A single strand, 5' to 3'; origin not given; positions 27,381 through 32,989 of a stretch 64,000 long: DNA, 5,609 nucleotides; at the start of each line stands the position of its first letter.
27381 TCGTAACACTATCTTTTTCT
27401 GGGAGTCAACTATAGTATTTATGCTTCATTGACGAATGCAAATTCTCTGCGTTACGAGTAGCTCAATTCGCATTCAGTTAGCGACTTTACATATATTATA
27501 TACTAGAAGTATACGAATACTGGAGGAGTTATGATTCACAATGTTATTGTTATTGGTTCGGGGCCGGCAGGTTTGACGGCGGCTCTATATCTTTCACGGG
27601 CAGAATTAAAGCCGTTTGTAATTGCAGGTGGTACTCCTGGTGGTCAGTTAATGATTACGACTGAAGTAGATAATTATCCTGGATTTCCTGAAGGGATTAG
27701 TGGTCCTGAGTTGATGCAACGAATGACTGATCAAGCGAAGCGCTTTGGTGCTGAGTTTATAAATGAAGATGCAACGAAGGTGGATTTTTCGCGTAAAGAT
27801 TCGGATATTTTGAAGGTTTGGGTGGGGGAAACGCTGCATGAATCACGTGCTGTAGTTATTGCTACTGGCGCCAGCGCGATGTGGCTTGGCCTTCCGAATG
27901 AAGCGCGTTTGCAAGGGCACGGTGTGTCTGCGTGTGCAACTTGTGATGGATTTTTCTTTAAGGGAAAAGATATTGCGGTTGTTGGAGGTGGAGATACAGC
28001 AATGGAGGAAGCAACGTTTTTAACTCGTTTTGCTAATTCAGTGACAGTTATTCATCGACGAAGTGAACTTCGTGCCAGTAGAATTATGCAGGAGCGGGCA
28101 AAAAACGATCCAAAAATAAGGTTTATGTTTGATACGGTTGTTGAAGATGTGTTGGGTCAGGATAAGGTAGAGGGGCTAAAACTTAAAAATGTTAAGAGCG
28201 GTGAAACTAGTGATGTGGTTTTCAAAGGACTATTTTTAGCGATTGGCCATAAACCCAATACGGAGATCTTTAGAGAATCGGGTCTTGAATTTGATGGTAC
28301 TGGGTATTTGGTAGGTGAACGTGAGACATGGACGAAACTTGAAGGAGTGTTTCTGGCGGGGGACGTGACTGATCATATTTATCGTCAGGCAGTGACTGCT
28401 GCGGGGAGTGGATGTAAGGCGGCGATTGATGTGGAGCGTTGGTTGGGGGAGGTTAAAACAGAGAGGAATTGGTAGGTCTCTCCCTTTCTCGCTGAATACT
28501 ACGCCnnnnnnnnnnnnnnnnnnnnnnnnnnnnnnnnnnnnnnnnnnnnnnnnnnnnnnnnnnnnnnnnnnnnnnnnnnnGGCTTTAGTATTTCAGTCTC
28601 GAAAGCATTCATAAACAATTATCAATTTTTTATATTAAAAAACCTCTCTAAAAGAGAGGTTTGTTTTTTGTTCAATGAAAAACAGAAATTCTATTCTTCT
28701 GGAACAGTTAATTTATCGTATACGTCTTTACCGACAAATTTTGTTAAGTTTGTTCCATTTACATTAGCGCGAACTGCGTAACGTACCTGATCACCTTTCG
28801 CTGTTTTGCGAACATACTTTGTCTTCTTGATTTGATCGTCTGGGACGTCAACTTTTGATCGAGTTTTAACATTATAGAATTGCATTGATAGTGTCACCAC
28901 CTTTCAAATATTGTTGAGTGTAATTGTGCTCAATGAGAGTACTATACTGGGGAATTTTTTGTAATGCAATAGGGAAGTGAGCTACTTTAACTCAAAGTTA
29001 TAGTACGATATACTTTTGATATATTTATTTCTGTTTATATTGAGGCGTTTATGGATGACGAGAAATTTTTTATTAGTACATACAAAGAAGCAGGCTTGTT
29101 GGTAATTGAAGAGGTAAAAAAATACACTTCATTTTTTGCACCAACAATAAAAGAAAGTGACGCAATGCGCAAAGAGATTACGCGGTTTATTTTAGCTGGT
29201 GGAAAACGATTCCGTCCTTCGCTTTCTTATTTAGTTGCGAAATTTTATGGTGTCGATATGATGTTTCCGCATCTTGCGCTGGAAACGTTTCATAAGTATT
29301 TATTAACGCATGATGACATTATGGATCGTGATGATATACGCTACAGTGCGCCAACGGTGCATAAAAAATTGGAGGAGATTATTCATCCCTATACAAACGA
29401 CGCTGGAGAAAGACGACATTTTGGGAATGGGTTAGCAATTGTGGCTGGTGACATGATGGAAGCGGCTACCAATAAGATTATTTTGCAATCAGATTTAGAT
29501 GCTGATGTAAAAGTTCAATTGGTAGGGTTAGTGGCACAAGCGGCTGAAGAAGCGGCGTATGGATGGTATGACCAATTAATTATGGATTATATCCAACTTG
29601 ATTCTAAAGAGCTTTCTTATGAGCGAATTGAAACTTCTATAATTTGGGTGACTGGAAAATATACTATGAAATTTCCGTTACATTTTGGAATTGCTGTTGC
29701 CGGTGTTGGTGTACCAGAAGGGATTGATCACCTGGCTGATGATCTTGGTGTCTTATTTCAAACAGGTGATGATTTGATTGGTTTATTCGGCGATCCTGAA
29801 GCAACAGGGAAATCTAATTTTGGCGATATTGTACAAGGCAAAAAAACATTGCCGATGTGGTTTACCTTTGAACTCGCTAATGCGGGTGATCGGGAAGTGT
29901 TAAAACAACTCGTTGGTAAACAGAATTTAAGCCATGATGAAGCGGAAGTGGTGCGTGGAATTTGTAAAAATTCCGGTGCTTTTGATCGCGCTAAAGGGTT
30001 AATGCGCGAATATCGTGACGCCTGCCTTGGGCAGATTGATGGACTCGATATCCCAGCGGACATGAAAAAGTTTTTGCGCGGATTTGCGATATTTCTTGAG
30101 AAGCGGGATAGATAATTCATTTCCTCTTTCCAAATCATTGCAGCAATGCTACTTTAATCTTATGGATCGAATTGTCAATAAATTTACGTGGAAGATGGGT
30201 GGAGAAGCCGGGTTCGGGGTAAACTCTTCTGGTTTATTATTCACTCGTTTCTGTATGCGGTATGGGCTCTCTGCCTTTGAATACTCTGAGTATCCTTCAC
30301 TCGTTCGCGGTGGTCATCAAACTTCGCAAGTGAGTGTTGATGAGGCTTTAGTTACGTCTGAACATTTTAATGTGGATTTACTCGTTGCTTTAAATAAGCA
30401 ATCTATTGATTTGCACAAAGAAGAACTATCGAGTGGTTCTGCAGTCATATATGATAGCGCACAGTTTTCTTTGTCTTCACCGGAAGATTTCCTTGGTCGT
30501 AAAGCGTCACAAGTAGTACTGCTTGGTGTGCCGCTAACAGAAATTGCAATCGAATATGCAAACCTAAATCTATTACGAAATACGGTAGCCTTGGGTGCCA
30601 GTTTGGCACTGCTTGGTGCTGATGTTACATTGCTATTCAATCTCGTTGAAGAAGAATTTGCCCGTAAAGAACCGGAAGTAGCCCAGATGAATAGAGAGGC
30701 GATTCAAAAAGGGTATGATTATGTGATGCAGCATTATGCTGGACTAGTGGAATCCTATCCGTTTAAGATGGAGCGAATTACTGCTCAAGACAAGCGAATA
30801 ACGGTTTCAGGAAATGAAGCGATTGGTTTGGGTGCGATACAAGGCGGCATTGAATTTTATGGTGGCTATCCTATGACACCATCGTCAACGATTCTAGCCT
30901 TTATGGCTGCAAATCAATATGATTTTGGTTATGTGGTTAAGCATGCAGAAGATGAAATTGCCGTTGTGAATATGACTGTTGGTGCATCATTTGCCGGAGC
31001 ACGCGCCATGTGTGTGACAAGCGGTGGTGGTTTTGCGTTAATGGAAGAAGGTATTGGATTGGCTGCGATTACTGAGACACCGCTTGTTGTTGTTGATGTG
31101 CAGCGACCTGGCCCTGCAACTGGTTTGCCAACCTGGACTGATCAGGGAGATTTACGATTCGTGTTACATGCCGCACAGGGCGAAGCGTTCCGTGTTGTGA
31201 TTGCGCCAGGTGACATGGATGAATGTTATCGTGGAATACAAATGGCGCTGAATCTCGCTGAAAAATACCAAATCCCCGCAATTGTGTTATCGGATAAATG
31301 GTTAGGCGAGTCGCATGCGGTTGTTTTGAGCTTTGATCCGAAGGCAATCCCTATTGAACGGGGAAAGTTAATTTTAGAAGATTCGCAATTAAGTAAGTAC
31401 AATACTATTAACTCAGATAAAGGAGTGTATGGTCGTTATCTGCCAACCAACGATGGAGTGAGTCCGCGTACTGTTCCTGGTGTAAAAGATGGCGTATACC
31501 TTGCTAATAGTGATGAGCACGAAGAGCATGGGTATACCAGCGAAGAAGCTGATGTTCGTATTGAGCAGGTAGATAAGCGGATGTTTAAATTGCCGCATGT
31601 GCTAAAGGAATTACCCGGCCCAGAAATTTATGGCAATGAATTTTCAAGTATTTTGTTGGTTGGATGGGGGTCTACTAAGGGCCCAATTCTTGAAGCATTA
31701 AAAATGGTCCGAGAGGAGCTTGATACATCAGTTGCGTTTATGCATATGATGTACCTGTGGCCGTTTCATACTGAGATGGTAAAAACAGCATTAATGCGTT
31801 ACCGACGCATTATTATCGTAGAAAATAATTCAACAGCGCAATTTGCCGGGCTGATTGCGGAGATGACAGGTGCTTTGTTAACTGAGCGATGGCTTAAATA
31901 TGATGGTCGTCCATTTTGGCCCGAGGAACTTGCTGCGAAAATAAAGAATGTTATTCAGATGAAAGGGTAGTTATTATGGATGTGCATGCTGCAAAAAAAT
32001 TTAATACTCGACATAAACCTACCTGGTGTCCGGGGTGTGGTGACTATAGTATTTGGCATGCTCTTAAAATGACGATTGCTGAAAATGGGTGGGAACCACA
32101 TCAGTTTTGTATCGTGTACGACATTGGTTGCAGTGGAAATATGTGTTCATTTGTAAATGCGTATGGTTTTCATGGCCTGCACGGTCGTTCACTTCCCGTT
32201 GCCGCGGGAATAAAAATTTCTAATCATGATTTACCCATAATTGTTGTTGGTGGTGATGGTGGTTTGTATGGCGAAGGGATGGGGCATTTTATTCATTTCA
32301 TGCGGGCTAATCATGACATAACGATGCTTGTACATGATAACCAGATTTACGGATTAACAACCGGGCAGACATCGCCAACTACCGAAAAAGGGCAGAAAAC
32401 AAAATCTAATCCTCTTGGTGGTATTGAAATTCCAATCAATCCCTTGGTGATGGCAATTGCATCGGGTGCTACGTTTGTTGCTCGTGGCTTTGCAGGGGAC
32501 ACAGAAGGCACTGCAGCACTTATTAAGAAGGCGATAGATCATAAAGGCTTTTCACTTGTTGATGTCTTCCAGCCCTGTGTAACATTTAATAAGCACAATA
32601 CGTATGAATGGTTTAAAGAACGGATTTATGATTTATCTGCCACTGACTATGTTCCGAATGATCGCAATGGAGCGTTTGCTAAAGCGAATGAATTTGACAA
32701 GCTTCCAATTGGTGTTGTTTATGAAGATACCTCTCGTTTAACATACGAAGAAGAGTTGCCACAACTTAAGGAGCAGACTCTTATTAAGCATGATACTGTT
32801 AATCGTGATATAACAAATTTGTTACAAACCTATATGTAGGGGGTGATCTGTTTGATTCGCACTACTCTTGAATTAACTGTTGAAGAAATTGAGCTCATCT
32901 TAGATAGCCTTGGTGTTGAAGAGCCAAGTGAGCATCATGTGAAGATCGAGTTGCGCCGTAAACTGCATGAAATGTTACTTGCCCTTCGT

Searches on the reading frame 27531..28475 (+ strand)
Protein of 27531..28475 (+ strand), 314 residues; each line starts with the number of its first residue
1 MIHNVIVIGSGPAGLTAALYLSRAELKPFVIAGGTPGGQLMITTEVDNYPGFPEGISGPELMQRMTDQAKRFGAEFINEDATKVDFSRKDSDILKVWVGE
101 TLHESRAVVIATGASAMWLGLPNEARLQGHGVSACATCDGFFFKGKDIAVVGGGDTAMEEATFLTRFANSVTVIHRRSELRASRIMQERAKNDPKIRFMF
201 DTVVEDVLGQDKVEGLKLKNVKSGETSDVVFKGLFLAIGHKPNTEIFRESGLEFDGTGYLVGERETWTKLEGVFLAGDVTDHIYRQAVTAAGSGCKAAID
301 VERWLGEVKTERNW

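Call 4: search_protein_families(library=pfam, proteins=[window:27531-28475:+], max_evalue=0.01)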
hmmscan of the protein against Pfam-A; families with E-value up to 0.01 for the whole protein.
window:27531-28475:+ (314 aa): 15 families
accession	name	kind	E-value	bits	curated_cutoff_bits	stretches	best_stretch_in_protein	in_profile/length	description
PF07992.20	Pyr_redox_2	-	3e-52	178.3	26.1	1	4-294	2-291/291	Pyridine nucleotide-disulphide oxidoreductase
PF00070.33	Pyr_redox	-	2.4e-20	73.3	22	1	148-219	2-80/82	Pyridine nucleotide-disulphide oxidoreductase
PF13738.12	Pyr_redox_3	-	1.4e-17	64.3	30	2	89-277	109-305/305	Pyridine nucleotide-disulphide oxidoreductase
PF01266.30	DAO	-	3.7e-10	40.3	27.9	2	58-118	148-208/353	FAD dependent oxidoreductase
PF00890.30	FAD_binding_2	-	7e-07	29.2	20.4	1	5-39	2-37/414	FAD binding domain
PF13241.12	NAD_binding_7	-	8.1e-06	26.8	22.1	1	143-183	5-41/104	Putative NAD(P)-binding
PF03486.20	HI0933_like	-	9.8e-06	25.6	50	0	4-34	2-32/244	HI0933-like protein Rossmann domain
PF01946.23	Thi4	-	9.8e-06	25.4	26.2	1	3-32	18-48/235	Thi4 family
PF13450.12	NAD_binding_8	-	2.6e-05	24.8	21.9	1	7-41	1-36/68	NAD(P)-binding Rossmann-like domain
PF01494.25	FAD_binding_3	-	0.00011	21.9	22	0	4-24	3-23/349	FAD binding domain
PF13434.12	Lys_Orn_oxgnase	-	0.00013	21.7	21.3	0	78-179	115-224/339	L-lysine 6-monooxygenase/L-ornithine 5-monooxygenase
PF12831.13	FAD_oxidored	-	0.0013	18.6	27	0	5-105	2-101/416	FAD dependent oxidoreductase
PF01134.28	GIDA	-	0.0017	17.9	22.1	0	4-29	1-26/391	Glucose inhibited division protein A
PF21799.2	MurD-like_N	-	0.0023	18.6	27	0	4-31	2-29/88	Mur ligase MurD-like, N-terminal domain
PF01488.26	Shikimate_DH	-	0.0028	18.2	24.3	0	143-191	10-58/138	Shikimate / quinate 5-dehydrogenase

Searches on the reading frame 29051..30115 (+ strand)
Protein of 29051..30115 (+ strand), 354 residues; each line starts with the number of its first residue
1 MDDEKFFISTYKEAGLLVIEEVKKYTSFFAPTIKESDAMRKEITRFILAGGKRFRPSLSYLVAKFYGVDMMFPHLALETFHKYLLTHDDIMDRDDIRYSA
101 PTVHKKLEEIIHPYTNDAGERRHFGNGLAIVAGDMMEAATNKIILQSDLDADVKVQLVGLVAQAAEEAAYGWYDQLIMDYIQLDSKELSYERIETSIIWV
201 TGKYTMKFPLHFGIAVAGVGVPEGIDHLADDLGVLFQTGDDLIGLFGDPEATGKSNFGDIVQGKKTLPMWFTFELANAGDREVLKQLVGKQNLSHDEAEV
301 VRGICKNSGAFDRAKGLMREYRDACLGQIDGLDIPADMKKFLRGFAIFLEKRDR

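Call 4: search_protein_families(library=pfam, proteins=[window:29051-30115:+], max_evalue=0.01)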
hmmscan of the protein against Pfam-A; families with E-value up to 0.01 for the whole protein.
window:29051-30115:+ (354 aa): 1 family
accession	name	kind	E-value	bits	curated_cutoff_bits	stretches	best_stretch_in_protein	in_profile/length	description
PF00348.22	polyprenyl_synt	-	4.4e-36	124.8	27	1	42-298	6-244/251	Polyprenyl synthetase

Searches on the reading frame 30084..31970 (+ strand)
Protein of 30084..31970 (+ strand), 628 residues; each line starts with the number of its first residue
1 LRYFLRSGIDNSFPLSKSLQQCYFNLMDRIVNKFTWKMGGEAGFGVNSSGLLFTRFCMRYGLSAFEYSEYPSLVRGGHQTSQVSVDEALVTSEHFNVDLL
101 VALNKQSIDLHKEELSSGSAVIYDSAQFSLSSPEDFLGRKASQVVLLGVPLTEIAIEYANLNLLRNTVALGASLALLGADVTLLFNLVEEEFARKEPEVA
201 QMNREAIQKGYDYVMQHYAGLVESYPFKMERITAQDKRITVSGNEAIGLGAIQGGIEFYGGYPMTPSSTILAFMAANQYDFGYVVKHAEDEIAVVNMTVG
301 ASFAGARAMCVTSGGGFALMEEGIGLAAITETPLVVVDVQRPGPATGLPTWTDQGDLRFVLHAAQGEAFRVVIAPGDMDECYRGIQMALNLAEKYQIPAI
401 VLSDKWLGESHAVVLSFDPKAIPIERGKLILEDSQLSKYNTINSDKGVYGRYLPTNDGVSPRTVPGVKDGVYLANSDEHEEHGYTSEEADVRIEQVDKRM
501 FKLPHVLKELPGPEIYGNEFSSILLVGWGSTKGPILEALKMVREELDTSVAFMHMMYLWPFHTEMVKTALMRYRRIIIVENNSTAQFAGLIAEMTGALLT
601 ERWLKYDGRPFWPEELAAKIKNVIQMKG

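Call 17: search_protein_families(library=pfam, proteins=[window:30084-31970:+], max_evalue=0.001)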
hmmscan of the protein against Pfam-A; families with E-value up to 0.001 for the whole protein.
window:30084-31970:+ (628 aa): 4 families
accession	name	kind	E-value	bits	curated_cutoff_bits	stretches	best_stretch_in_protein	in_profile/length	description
PF01855.24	POR_N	-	6.6e-51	173.7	27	1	250-497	2-230/231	Pyruvate flavodoxin/ferredoxin oxidoreductase, thiamine diP-bdg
PF01558.24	POR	-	7.9e-29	101.5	27.4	1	43-212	2-173/173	Pyruvate ferredoxin/flavodoxin oxidoreductase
PF02780.25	Transketolase_C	-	1.1e-06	29.1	25.9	1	522-584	11-72/124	Transketolase, C-terminal domain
PF17147.9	PFOR_II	-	4.8e-05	24.1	27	1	523-593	3-72/102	Pyruvate:ferredoxin oxidoreductase core domain II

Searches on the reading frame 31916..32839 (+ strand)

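Call 17: search_protein_families(library=pfam, proteins=[window:31916-32839:+], max_evalue=0.001)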
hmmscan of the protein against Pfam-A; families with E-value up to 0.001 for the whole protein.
window:31916-32839:+ (307 aa): 2 families
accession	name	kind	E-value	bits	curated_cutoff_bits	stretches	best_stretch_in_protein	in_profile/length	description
PF02775.26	TPP_enzyme_C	-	2.7e-29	102.3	21.9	1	70-217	2-151/151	Thiamine pyrophosphate enzyme, C-terminal TPP binding domain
PF12367.13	PFO_beta_C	-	8.9e-24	83.8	24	1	221-286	1-66/66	Pyruvate ferredoxin oxidoreductase beta subunit C terminal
